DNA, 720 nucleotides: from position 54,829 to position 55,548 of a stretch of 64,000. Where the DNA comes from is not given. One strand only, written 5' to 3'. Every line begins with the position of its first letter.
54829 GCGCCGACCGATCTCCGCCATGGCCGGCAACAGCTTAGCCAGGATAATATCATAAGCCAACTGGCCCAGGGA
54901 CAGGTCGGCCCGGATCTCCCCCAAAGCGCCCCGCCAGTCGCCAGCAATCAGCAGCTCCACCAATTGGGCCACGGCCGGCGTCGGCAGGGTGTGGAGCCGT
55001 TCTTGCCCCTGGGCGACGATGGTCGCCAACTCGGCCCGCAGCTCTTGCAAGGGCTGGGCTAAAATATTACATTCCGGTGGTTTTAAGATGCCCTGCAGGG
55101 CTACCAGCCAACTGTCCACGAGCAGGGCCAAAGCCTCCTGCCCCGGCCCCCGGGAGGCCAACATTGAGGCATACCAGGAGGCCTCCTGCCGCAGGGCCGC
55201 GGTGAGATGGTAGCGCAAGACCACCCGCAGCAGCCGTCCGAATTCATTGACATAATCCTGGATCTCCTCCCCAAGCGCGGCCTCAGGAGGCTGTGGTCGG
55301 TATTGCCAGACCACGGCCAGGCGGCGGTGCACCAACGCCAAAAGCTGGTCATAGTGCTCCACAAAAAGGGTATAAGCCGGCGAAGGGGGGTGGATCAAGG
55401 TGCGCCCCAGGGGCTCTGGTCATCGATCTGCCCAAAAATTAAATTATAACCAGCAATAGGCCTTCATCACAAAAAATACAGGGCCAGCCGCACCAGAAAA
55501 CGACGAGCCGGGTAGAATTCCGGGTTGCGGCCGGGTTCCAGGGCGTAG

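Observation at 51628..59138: Tightly coupled five-gene cluster: FecR-TPR-barrel giant, orphan B12-binding sensor module and a DevCAB-like ABC exporter without a TolC gene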

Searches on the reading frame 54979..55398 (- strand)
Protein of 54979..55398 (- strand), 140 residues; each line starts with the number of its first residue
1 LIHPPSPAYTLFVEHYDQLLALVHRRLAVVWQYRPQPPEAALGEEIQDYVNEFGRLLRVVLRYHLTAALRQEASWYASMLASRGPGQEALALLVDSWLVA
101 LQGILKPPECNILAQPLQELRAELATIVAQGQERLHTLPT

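Call 39: search_solved_structures(query=A2, max_evalue=10, show_alignments=3)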
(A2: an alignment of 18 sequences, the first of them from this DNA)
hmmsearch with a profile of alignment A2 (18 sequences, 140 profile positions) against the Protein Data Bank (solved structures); distinct sequences matched with E-value up to 10: 1.
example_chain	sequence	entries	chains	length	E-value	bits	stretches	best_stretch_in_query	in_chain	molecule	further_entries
9bk6_A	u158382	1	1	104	1.4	11.6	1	104-133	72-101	B10_CYTX binder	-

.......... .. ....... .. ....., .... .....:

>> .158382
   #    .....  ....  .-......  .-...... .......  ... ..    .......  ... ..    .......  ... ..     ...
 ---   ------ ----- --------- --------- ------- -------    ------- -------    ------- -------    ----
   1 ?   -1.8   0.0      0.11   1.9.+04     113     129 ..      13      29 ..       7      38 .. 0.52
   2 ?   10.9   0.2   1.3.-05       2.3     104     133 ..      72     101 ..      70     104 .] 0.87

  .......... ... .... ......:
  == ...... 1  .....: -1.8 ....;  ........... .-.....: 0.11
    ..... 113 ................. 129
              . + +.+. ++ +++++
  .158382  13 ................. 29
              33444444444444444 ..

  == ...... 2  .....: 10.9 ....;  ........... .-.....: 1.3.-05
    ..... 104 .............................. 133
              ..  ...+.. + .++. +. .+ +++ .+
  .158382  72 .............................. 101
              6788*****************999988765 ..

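Call 44: predict_structure(alignment_id=A2)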
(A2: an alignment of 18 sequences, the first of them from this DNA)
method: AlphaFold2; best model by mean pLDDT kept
length: 140 residues; sequences in the alignment: 18
mean_pLDDT: 90.4   pTM: 0.84
mean pLDDT of the five models: 90.4, 90.1, 88.4, 87.1, 86.8
residues with pLDDT >= 90: 98; 70-90: 31; 50-70: 11; < 50: 0
segments of 3 or more residues with pLDDT < 50: none
pLDDT, mean of each block of 10 residues (from residue 1): 90 98 93 71 80 97 95 92 85 97 98 98 94 78
secondary structure, 60 per line:
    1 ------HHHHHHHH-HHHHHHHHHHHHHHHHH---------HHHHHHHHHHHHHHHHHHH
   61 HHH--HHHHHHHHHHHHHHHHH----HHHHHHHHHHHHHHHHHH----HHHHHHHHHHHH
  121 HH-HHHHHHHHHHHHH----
elements in order: H7-14 H16-32 H42-63 H66-82 H87-104 H109-122 H124-136

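Call 47: fold_search(model_id=the predicted structure, library=pdb)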
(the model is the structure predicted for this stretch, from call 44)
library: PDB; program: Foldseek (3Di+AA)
matches with E <= 10: 603; with E <= 0.001: 0
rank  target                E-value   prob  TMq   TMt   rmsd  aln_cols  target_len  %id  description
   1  4f0u_A                8.0e-02  1.00  0.66  0.59   2.9       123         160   14  X-Ray Crystal Structure of Allophycocyanin from Synechococcus elongatus PCC 7942 (released 2013-03-06)
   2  6yx7_AAA              9.3e-02  1.00  0.64  0.57   2.9       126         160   15  The high resolution structure of allophycocyanin from cyanobacterium Nostoc sp. WR13, the P21212 crystal form. (released 2021-05-12)
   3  2v8a_A                1.1e-01  1.00  0.58  0.52   3.5       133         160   14  The structure of Thermosynechococcus elongatus allophycocyanin at 3.5 Angstroems. (released 2007-12-11)
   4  6fzo_A                1.3e-01  0.99  0.56  0.58   4.4       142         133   14  SMURFP-Y56F mutant (released 2018-10-17)
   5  4xxk_A                1.5e-01  1.00  0.58  0.55   3.5       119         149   15  Crystal structure of the Semet-derivative of the Bilin-binding domain of phycobilisome core-membrane linker ApcE (released 2015-12-16)
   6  4rmp_A                1.7e-01  1.00  0.64  0.57   2.9       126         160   16  Crystal structure of allophycocyanin from marine cyanobacterium Phormidium sp. A09DM (released 2015-05-13)
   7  9wg7_S2               1.8e-01  1.00  0.66  0.58   2.8       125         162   16  The structure of phycobilisome with a bicylindrical core from the cyanobacterium Synechococcus elongatus PCC 7942 (released 2026-04-01)
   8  6fzo_D                1.8e-01  0.99  0.54  0.57   4.4       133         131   14  SMURFP-Y56F mutant (released 2018-10-17)
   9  9ka8_F                1.8e-01  0.99  0.55  0.54   4.0       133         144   16  Structure of the recombinant structure of the subunit of allophycocyanin (APC) and the formate dehydrogenase (FDH) (released 2025-11-05)
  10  6kgx_AH               1.9e-01  1.00  0.66  0.59   2.9       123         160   11  Structure of the phycobilisome from the red alga Porphyridium purpureum (released 2019-12-11)
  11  9v7j_3                2.1e-01  1.00  0.62  0.56   3.0       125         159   15  Phycobilisome core from Gloeobacter violaceus PCC 7421 (released 2025-09-24)
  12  9ka8_C                2.3e-01  0.99  0.63  0.62   3.1       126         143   17  Structure of the recombinant structure of the subunit of allophycocyanin (APC) and the formate dehydrogenase (FDH) (released 2025-11-05)
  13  6fzo_B                2.3e-01  0.99  0.54  0.57   4.5       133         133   14  SMURFP-Y56F mutant (released 2018-10-17)
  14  4mu5                  2.5e-01  0.97  0.55  0.53   5.2       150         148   11  Crystal structure of murine neuroglobin mutant M144W (released 2014-06-18)
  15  7ext_A7               2.6e-01  1.00  0.65  0.58   2.8       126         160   13  Cryo-EM structure of cyanobacterial phycobilisome from Synechococcus sp. PCC 7002 (released 2021-10-06)
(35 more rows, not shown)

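Call 77: search_protein_representatives(alignment_id=A2)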
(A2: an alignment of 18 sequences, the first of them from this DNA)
Query: 18 sequences, 140 profile positions. Proteins with E-value up to 0.001 (for the whole library): 102; up to 1e-10: 76; up to 1e-30: 20. The best 102 are listed.
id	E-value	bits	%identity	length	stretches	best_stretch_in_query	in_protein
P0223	6.3e-54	197.5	-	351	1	4-136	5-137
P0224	1.1e-49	183.8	-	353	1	6-135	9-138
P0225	1.8e-48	179.8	-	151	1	3-118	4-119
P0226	7.9e-47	174.5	-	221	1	5-130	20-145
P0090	1.9e-46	173.3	-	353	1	4-139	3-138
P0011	9.1e-46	171.0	-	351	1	6-126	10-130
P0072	1.8e-45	170.1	-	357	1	8-132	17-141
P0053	2.1e-45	169.9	-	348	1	5-139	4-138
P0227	1.0e-43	164.4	-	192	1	3-138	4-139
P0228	1.8e-43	163.6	-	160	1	5-134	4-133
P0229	9.2e-43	161.3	-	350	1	5-132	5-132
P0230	9.0e-40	151.6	-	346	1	3-133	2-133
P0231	7.4e-39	148.7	-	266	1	8-136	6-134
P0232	1.2e-37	144.7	-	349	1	5-128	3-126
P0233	8.7e-37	141.9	-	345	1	2-131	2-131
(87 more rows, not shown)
